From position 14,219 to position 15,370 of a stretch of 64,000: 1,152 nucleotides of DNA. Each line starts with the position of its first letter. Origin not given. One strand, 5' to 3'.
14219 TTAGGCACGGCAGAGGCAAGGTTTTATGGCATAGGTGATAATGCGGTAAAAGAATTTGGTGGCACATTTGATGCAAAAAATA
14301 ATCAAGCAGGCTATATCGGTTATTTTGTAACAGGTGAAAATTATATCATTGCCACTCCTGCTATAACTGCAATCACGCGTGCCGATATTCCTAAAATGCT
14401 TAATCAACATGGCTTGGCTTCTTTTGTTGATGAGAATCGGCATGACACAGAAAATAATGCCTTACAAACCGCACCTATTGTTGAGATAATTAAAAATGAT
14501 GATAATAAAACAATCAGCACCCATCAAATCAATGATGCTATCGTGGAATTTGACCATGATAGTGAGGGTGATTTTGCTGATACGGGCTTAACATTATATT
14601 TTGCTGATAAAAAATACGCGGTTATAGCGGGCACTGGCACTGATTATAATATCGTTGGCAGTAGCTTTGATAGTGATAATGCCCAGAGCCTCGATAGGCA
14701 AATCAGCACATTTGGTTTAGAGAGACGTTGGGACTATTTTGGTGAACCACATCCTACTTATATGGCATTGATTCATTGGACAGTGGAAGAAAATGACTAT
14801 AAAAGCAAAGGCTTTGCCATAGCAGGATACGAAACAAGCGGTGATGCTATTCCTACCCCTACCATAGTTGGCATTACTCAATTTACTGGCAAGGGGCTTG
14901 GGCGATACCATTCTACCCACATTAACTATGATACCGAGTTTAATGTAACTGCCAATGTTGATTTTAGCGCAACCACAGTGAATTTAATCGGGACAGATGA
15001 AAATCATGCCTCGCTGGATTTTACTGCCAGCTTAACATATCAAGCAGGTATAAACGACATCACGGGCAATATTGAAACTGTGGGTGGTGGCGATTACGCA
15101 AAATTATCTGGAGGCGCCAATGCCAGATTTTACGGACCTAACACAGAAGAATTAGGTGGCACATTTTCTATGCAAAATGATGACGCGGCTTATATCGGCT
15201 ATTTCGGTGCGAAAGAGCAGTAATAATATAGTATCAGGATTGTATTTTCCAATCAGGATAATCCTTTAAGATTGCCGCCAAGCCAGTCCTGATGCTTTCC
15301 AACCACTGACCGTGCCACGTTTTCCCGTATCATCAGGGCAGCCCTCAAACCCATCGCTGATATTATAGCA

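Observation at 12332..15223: Three-lobed TbpB/fHbp-like surface lipoprotein in an alphaproteobacterial background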

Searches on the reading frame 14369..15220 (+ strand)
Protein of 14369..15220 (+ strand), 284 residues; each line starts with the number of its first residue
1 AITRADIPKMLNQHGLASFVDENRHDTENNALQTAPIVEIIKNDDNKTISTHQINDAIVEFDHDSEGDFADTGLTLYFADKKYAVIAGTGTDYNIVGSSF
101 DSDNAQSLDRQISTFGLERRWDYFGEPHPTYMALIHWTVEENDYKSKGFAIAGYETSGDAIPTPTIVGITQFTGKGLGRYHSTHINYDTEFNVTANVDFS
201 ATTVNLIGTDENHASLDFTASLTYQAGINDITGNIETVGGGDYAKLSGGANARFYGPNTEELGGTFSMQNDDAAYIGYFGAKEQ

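Call 21: search_solved_structures(query=A1, max_evalue=1, show_alignments=2)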
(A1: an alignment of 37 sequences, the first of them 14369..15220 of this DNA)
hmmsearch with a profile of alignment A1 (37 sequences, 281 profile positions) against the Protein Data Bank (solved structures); distinct sequences matched with E-value up to 1: 10.
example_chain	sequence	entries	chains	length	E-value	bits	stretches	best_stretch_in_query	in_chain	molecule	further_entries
4qq1_A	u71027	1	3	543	0.00083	22.3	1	159-266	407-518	Transferrin-binding protein 2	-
5kkx_A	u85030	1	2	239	0.0067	19.3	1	69-281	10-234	TbpB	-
7n88_A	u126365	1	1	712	0.0068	19.3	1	142-264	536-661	Lactoferrin-binding protein B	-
4o49_A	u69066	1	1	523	0.061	16.2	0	158-269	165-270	Outer membrane protein; transferrin-binding protein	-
3pqs_A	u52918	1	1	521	0.094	15.6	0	127-281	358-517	transferrin-binding protein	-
4o3z_A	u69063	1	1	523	0.095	15.5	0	127-281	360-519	Outer membrane protein; transferrin-binding protein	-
6tn6_A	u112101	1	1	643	0.11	15.3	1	129-188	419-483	Mannan endo-1,4-beta-mannosidase. Glycosyl Hydrolase family 5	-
4o3y_A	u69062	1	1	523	0.15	14.9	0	127-281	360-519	Outer membrane protein; transferrin-binding protein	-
7uvg_A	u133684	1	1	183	0.27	14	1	171-238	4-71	Coh5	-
3hol_A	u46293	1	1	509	0.46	13.3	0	143-280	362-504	TbpB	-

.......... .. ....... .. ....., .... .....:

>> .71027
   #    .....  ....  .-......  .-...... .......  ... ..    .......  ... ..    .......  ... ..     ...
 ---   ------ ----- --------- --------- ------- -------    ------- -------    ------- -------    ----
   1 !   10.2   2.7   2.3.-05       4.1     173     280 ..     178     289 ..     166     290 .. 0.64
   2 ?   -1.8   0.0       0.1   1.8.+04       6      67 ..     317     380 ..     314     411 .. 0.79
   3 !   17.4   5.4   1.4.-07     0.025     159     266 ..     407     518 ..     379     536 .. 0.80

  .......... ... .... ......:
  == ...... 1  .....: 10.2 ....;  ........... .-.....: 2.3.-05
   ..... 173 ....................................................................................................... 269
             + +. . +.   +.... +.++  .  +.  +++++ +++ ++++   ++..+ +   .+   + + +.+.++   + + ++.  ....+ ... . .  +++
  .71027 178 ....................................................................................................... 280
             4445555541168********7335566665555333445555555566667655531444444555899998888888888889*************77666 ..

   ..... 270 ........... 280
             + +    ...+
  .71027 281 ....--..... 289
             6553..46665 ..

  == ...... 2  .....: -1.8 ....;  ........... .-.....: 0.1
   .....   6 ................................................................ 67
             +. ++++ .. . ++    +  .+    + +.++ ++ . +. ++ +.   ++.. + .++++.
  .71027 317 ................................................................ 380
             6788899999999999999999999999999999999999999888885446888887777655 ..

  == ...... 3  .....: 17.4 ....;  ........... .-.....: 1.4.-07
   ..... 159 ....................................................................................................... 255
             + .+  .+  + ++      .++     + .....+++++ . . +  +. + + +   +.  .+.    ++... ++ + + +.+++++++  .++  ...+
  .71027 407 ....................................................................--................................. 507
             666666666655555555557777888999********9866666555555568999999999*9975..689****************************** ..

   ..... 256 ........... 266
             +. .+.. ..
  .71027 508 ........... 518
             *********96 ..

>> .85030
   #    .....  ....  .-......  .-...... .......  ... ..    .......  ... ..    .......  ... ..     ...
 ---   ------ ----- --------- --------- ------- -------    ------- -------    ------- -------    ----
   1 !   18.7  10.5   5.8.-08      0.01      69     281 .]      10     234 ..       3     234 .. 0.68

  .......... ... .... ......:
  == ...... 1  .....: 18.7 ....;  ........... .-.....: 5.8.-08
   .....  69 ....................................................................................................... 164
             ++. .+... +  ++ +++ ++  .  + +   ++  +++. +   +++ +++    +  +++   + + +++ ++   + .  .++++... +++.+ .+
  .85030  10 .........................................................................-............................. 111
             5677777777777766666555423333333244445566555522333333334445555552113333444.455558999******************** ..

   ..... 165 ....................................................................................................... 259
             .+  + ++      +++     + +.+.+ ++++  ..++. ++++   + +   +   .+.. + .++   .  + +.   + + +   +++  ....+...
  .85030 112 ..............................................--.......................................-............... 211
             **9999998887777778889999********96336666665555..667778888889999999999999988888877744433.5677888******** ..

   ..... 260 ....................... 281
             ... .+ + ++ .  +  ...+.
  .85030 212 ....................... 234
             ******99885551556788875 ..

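Call 25: find_related_loci(query=A2, collection=genome_contigs, flank=10000)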
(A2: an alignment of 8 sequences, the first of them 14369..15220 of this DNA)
Query A2 (284 aa) in genome_contigs; peptide patterns used: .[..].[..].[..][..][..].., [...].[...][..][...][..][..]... (x = any residue, [..] = any of these).
77 stretches matched a pattern; 11 encode a relative of the query (tblastn E <= 1e-3); 11 distinct loci.
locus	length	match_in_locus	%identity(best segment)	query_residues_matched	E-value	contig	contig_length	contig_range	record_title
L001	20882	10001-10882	46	8-284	1e-66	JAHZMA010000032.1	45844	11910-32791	MAG: Alphaproteobacteria bacterium isolate X_S6_bin.7 k141_226735, whole genome shotgun sequence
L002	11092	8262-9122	46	6-283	1e-66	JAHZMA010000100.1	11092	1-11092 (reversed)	MAG: Alphaproteobacteria bacterium isolate X_S6_bin.7 k141_604124, whole genome shotgun sequence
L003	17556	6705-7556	47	1-283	1e-64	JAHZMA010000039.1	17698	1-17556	MAG: Alphaproteobacteria bacterium isolate X_S6_bin.7 k141_261348, whole genome shotgun sequence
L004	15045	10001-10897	44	8-283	4e-58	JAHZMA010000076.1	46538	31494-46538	MAG: Alphaproteobacteria bacterium isolate X_S6_bin.7 k141_465335, whole genome shotgun sequence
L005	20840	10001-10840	44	12-283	3e-57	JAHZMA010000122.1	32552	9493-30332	MAG: Alphaproteobacteria bacterium isolate X_S6_bin.7 k141_780862, whole genome shotgun sequence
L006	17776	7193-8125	41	3-282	8e-57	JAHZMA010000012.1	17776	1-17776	MAG: Alphaproteobacteria bacterium isolate X_S6_bin.7 k141_81312, whole genome shotgun sequence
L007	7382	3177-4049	41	3-281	1e-50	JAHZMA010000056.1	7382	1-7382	MAG: Alphaproteobacteria bacterium isolate X_S6_bin.7 k141_346389, whole genome shotgun sequence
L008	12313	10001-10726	34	51-283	6e-27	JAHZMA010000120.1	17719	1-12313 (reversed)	MAG: Alphaproteobacteria bacterium isolate X_S6_bin.7 k141_742982, whole genome shotgun sequence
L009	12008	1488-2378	37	7-284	6e-40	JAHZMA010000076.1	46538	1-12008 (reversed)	MAG: Alphaproteobacteria bacterium isolate X_S6_bin.7 k141_465335, whole genome shotgun sequence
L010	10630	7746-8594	45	1-282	2e-58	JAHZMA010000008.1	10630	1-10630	MAG: Alphaproteobacteria bacterium isolate X_S6_bin.7 k141_57898, whole genome shotgun sequence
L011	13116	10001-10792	29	29-284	3e-20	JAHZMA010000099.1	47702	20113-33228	MAG: Alphaproteobacteria bacterium isolate X_S6_bin.7 k141_603930, whole genome shotgun sequence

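Call 29: predict_structure(alignment_id=A1)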
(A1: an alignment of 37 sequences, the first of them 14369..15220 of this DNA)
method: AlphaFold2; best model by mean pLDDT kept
length: 284 residues; sequences in the alignment: 37
mean_pLDDT: 94.0   pTM: 0.91
mean pLDDT of the five models: 94.0, 93.9, 93.4, 93.3, 93.2
residues with pLDDT >= 90: 250; 70-90: 25; 50-70: 7; < 50: 2
segments of 3 or more residues with pLDDT < 50: none
pLDDT, mean of each block of 10 residues (from residue 1): 78 97 98 97 95 97 98 95 95 94 64 95 94 97 93 96 83 98 94 97 97 97 95 98 95 97 98 98 95
secondary structure, 60 per line:
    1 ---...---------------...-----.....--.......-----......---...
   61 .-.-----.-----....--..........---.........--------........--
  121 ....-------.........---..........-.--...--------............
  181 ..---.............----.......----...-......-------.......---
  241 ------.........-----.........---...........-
elements in order: E30-34 E37-43 E49-54 E58-61 E75-78 E81-90 E94-102 E111-118 H121-124 E132-140 E144-153 E169-182 E186-198 E203-209 E218-223 E231-237 E247-255 E261-269 E273-283

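Call 32: search_protein_families(library=pfam, proteins=[L004:5996-7480:-, L004:1444-6003:-, L005:12216-13664:-, L005:18479-19936:+, L008:5088-6602:-, L002:6068-8068:+, L002:4804-6036:+, L006:10008-13865:+, L005:13671-15296:-, L003:9015-10298:+], max_evalue=0.001)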
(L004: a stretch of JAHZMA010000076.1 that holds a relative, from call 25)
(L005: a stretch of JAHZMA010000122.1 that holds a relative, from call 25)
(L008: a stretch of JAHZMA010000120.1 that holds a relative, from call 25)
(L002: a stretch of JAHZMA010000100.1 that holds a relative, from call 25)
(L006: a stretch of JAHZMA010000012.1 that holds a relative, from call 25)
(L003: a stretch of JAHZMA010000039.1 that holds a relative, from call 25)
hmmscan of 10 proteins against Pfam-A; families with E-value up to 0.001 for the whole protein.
L004:5996-7480:- (495 aa): 11 families
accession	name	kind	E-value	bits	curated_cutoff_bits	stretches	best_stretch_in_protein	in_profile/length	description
PF14691.11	Fer4_20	-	1.9e-37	128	25.8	1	29-140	1-112/113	Dihydroprymidine dehydrogenase domain II, 4Fe-4S cluster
PF07992.20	Pyr_redox_2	-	1.3e-24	87.6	26.1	1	155-477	3-291/291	Pyridine nucleotide-disulphide oxidoreductase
PF13450.12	NAD_binding_8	-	4e-08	33.8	21.9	1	157-190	1-34/68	NAD(P)-binding Rossmann-like domain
PF13738.12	Pyr_redox_3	-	6e-08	32.7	30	0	157-181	2-27/305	Pyridine nucleotide-disulphide oxidoreductase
PF00070.33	Pyr_redox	-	5.1e-07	30.5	22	0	295-348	1-57/82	Pyridine nucleotide-disulphide oxidoreductase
PF01593.30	Amino_oxidase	-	3.9e-05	23.6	19.8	1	163-190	2-29/443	Flavin containing amine oxidoreductase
PF02826.25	2-Hacid_dh_C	-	4.3e-05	23.4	25.1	1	145-186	28-70/178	D-isomer specific 2-hydroxyacid dehydrogenase, NAD binding domain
PF01262.27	AlaDh_PNT_C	-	0.00018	21.5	23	0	155-183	31-59/214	Alanine dehydrogenase/PNT, C-terminal domain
PF12831.13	FAD_oxidored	-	0.00018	21.4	27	1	157-194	4-41/416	FAD dependent oxidoreductase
PF03486.20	HI0933_like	-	0.00019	21.4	50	0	155-188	3-36/244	HI0933-like protein Rossmann domain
PF01494.25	FAD_binding_3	-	0.00076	19.2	22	0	155-185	4-34/349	FAD binding domain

L004:1444-6003:- (1520 aa): 5 families
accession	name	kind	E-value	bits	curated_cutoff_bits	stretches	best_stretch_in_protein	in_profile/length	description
PF01645.23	Glu_synthase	-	2.6e-147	491.3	20.4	1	831-1194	6-368/369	Conserved region in glutamate synthase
PF00310.26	GATase_2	-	7.6e-142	473.4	19.9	1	37-458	1-419/420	Glutamine amidotransferases class-II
PF04898.20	Glu_syn_central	-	9.1e-93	311.1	22.8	1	487-769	2-277/277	Glutamate synthase central domain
PF01493.24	GXGXG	-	7.2e-74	247.9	32.5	1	1270-1452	1-182/190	GXGXG motif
PF01070.24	FMN_dh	-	8.2e-05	22.2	24.9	1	1051-1140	234-310/350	FMN-dependent dehydrogenase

L005:12216-13664:- (483 aa): 1 family
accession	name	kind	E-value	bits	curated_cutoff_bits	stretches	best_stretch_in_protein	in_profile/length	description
PF00171.27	Aldedh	-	6.5e-132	440.8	23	1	17-476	6-460/461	Aldehyde dehydrogenase family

L005:18479-19936:+ (486 aa): 2 families
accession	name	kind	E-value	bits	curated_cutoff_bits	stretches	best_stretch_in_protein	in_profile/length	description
PF01547.30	SBP_bac_1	-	7.4e-33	115.3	26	1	75-370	13-306/307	Bacterial extracellular solute-binding protein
PF13416.11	SBP_bac_8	-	2.5e-26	93.5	27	1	75-395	2-274/279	Bacterial extracellular solute-binding protein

L008:5088-6602:- (505 aa): 0 families

L002:6068-8068:+ (667 aa): 2 families
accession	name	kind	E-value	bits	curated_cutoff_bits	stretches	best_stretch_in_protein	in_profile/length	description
PF00501.34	AMP-binding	-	7.4e-43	147.2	29.9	1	103-483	7-374/384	AMP-binding enzyme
PF13193.12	AMP-binding_C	-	1.3e-09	39.3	24.5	1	554-627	5-76/76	AMP-binding enzyme C-terminal domain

L002:4804-6036:+ (411 aa): 2 families
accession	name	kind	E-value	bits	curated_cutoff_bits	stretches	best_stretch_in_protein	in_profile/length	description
PF00108.29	Thiolase_N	-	1.8e-78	264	26.4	1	12-274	2-259/260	Thiolase, N-terminal domain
PF02803.24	Thiolase_C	-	9.5e-43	145.2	27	1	285-409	3-122/123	Thiolase, C-terminal domain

L006:10008-13865:+ (1286 aa): 3 families
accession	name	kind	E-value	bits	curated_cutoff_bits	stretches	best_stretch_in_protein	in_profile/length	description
PF13395.12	HNH_4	-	1.8e-21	76.3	22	1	630-683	1-54/54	HNH endonuclease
PF18541.7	RuvC_III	-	1.2e-20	74.7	26.2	1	729-946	4-168/179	RuvC endonuclease subdomain 3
PF18470.6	Cas9_a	-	5.7e-10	39.7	26.9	1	307-480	15-196/221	Cas9 alpha-helical lobe domain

L005:13671-15296:- (542 aa): 7 families
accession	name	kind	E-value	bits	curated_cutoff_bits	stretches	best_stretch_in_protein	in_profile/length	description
PF05199.19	GMC_oxred_C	-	8.3e-26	91.6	24.6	1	403-524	1-139/139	GMC oxidoreductase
PF00732.25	GMC_oxred_N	-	1.1e-15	58.4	23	1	90-310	25-217/218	GMC oxidoreductase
PF01266.30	DAO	-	6e-09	36.3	27.9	1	9-42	1-34/353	FAD dependent oxidoreductase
PF00890.30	FAD_binding_2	-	1.9e-05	24.5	20.4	0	9-40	1-32/414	FAD binding domain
PF07992.20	Pyr_redox_2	-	7.3e-05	22.8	26.1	0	9-49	2-43/291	Pyridine nucleotide-disulphide oxidoreductase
PF13450.12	NAD_binding_8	-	0.00012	22.8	21.9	1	12-40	1-29/68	NAD(P)-binding Rossmann-like domain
PF03486.20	HI0933_like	-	0.00066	19.6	50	0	9-39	2-32/244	HI0933-like protein Rossmann domain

L003:9015-10298:+ (428 aa): 4 families
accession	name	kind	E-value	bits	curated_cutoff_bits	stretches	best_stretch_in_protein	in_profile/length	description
PF13393.11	tRNA-synt_His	-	9.3e-39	133.9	25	1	15-316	1-308/308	Histidyl-tRNA synthetase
PF00587.30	tRNA-synt_2b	-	8.1e-15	55.8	29.3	1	73-300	1-147/179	tRNA synthetase class II core domain (G, H, P, S and T)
PF03129.25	HGTP_anticodon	-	2.5e-11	44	21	1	335-418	5-92/94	Anticodon binding domain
PF01409.25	tRNA-synt_2d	-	7.9e-05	22.7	19.8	1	70-151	65-146/246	tRNA synthetases class II core domain (F)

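Call 35: fold_search(model_id=the predicted structure, library=pdb)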
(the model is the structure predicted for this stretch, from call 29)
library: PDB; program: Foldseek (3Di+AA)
matches with E <= 10: 635; with E <= 0.001: 90
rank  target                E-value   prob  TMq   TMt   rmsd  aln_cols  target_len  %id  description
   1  5kkx_B                2.4e-09  1.00  0.50  0.60   6.4       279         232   16  Crystal structure of a TbpB C-lobe mutant from Neisseria meningitidis M982 (released 2017-07-19)
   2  5kkx_A                4.8e-09  1.00  0.49  0.59   6.5       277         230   17  Crystal structure of a TbpB C-lobe mutant from Neisseria meningitidis M982 (released 2017-07-19)
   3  4qq1_A                2.7e-08  1.00  0.48  0.28  12.5       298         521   13  Crystal structure of the isotype 1 Transferrin binding protein B (TbpB) from serogroup B Neisseria meningitidis (released 2015-04-01)
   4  3ve1_A                3.4e-08  1.00  0.52  0.30   6.2       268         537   17  The 2.9 angstrom crystal structure of Transferrin binding protein B (TbpB) from serogroup B M982 Neisseria meningitidi (released 2012-02-22)
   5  3pqu_B                3.8e-08  1.00  0.49  0.27  15.9       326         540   16  The crystal structures of porcine pathogen AsH57_TbpB (released 2011-02-02)
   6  4o3w_A                4.6e-08  1.00  0.47  0.25  16.0       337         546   14  Crystal structure of the vaccine antigen Transferrin Binding Protein B (TbpB) mutant Tyr-63-Ala from Actinobacillus su (released 2015-01-14)
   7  4o4u_D                5.8e-08  1.00  0.48  0.28  18.1       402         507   14  Crystal structure of the vaccine antigen Transferrin Binding Protein B (TbpB) mutant Trp-176-Ala from Haemophilus para (released 2015-01-14)
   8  3ve1_C                7.4e-08  1.00  0.50  0.29   6.9       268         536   18  The 2.9 angstrom crystal structure of Transferrin binding protein B (TbpB) from serogroup B M982 Neisseria meningitidi (released 2012-02-22)
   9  4o4u_B                7.4e-08  1.00  0.47  0.28  17.6       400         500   14  Crystal structure of the vaccine antigen Transferrin Binding Protein B (TbpB) mutant Trp-176-Ala from Haemophilus para (released 2015-01-14)
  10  3ve2_A                8.1e-08  1.00  0.46  0.27  12.4       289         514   15  The 2.1 angstrom crystal structure of Transferrin binding protein B (TbpB) from serogroup B M982 Neisseria meningitidi (released 2012-02-22)
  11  4o4u_C                8.1e-08  1.00  0.48  0.28  17.5       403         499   14  Crystal structure of the vaccine antigen Transferrin Binding Protein B (TbpB) mutant Trp-176-Ala from Haemophilus para (released 2015-01-14)
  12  4o3z                  8.1e-08  1.00  0.48  0.29  18.2       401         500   13  Crystal structure of the vaccine antigen Transferrin Binding Protein B (TbpB) mutant Tyr-95-Ala from Actinobacillus pleu (released 2015-01-14)
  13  3hol                  9.4e-08  1.00  0.47  0.28  17.6       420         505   12  The Structure of Intact Ap-TbpB (N and C lobes) (released 2009-10-06)
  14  3pqs                  1.2e-07  1.00  0.47  0.28  18.0       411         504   12  The crystal structures of porcine pathogen ApH87_TbpB (released 2011-02-02)
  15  4qq1_C                1.2e-07  1.00  0.44  0.26  14.3       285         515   18  Crystal structure of the isotype 1 Transferrin binding protein B (TbpB) from serogroup B Neisseria meningitidis (released 2015-04-01)
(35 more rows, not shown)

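Call 52: search_protein_representatives(alignment_id=A1)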
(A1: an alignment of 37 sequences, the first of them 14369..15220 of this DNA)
Query: 37 sequences, 281 profile positions. Proteins with E-value up to 0.001 (for the whole library): 1324; up to 1e-10: 716; up to 1e-30: 144. The best 150 are listed.
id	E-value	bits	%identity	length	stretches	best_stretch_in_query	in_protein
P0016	0.0e+00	2465.3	-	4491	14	1-281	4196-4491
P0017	0.0e+00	2076.4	-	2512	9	2-281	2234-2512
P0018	0.0e+00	1713.6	-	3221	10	2-280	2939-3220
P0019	0.0e+00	1535.9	-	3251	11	4-281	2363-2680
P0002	0.0e+00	1452.1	-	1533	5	2-281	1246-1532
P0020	0.0e+00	1449.6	-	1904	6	1-281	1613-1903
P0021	0.0e+00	1359.5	-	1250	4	2-280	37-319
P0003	0.0e+00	1216.8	-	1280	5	4-280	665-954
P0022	0.0e+00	1212.6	-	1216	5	2-281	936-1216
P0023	0.0e+00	1208.0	-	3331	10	3-280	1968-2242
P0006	0.0e+00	1204.2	-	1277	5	2-281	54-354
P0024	0.0e+00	1141.6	-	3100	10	2-281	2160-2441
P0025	0.0e+00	1083.6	-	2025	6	4-281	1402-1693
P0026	0.0e+00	1075.7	-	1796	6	3-281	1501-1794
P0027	0.0e+00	1067.9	-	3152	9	39-281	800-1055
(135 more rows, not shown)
